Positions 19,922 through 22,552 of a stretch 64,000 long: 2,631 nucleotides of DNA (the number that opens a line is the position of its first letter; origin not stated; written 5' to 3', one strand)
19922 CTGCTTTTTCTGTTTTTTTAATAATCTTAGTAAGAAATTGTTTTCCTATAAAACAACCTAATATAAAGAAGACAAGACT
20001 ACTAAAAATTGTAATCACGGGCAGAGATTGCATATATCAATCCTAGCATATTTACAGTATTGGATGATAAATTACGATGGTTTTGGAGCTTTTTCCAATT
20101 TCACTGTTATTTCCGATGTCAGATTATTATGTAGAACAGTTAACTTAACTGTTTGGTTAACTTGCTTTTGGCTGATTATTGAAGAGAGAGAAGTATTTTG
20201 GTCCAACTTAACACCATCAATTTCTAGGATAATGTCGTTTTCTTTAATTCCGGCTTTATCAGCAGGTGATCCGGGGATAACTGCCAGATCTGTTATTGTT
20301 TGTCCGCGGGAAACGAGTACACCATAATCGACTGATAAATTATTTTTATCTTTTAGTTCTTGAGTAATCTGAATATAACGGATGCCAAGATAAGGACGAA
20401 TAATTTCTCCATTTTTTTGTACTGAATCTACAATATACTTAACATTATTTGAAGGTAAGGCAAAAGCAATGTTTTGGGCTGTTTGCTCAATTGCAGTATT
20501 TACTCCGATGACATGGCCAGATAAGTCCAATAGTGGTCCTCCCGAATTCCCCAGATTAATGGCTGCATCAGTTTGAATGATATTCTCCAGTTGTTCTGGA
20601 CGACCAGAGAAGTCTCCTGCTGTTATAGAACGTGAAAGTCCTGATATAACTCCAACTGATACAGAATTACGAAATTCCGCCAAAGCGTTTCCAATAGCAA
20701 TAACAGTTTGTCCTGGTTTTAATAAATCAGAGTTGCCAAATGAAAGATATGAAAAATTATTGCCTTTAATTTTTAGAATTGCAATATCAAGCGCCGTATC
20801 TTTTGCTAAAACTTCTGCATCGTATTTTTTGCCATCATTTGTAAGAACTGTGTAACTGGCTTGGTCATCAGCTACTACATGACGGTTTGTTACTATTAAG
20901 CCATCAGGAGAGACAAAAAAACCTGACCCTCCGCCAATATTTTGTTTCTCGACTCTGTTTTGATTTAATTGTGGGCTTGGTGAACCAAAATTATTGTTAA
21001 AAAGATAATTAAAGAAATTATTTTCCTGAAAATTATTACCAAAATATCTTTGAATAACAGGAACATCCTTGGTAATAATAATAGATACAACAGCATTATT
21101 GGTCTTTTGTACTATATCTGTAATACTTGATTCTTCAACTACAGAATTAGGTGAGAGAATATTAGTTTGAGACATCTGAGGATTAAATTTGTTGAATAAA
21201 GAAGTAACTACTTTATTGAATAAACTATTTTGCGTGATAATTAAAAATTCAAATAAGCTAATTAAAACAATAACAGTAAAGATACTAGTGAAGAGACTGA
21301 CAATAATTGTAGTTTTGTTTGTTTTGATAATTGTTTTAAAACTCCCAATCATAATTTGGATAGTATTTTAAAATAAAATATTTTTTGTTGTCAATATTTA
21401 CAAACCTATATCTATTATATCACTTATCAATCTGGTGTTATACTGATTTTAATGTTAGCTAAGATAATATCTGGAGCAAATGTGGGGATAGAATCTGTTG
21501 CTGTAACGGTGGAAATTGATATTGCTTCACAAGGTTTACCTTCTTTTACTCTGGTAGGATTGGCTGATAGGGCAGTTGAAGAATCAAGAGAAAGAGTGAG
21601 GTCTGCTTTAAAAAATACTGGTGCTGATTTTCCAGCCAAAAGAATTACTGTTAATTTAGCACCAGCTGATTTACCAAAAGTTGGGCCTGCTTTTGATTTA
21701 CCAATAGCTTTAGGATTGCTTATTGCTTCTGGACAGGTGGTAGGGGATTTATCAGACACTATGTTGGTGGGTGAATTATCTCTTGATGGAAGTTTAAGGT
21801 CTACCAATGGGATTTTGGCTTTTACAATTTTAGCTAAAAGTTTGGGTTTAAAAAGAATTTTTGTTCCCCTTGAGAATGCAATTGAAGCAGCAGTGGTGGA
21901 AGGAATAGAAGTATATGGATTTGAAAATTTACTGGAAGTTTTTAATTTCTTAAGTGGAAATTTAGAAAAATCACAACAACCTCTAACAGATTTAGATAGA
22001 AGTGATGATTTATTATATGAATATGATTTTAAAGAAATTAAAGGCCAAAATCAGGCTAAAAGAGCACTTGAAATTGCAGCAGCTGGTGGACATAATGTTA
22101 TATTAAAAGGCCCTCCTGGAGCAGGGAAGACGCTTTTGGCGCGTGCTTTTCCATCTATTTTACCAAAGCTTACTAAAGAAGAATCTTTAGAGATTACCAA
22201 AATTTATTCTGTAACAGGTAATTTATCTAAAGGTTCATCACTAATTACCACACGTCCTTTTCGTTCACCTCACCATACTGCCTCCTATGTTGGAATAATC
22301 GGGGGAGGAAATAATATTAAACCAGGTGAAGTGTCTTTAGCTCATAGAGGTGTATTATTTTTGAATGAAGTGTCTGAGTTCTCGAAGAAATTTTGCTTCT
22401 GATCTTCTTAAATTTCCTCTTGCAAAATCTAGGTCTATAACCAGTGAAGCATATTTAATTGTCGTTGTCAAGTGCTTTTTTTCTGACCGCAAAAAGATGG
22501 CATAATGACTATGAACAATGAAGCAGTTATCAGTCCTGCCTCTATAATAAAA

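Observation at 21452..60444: Prophage of about 37.5 kb inserted into the middle of comM (Walker-B region), splitting the gene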

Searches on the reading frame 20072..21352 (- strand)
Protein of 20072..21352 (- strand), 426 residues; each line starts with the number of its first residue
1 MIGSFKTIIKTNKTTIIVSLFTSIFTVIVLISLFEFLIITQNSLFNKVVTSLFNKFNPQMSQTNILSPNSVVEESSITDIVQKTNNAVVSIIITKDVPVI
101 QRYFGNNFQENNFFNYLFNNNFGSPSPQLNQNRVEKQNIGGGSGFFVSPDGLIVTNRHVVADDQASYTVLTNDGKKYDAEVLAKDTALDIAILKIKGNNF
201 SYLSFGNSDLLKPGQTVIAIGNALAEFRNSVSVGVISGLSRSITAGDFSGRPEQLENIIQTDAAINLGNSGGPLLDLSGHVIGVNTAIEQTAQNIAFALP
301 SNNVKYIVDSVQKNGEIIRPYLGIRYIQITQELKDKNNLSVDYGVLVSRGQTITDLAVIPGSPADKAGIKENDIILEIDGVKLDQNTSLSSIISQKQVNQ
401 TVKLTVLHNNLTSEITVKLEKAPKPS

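Call 13: find_encoding_contigs(protein=window:20072-21352:-, flank=10000, max_places=8)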
Protein window:20072-21352:- (426 aa): 1 contig read that carries it; 1 place shown.
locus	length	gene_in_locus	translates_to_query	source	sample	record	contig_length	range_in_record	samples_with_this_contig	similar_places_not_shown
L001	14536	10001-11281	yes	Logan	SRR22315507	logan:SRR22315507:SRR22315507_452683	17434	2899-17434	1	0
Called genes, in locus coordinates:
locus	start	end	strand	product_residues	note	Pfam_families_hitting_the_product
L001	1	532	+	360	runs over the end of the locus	-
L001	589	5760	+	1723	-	PF18857:LPD38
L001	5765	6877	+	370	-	PF13529:Peptidase_C39_2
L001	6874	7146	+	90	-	-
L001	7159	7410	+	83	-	-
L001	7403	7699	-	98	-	-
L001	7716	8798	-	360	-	PF00589:Phage_integrase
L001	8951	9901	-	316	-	PF13541:ChlI, PF01078:Mg_chelatase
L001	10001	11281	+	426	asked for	PF00089:Trypsin, PF10459:Peptidase_S46 (faint), PF13365:Trypsin_2, PF13180:PDZ_2, PF00595:PDZ, PF17820:PDZ_6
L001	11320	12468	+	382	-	PF00512:HisKA, PF02518:HATPase_c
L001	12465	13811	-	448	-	-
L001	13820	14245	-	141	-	PF06210:DUF1003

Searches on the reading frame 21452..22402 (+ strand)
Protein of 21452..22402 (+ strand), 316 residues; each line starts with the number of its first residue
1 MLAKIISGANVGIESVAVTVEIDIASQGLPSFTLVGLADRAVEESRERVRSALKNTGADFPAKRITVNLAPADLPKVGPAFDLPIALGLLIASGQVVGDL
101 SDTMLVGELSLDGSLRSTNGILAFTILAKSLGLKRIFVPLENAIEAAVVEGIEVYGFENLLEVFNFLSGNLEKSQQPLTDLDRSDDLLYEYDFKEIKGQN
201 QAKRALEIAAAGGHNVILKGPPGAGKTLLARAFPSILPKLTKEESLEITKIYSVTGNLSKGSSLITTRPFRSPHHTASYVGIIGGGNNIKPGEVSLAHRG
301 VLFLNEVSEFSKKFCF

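Call 14: find_encoding_contigs(protein=window:21452-22402:+, flank=6000, max_places=6)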
Protein window:21452-22402:+ (316 aa): no gene with exactly this product is on record in the collection.
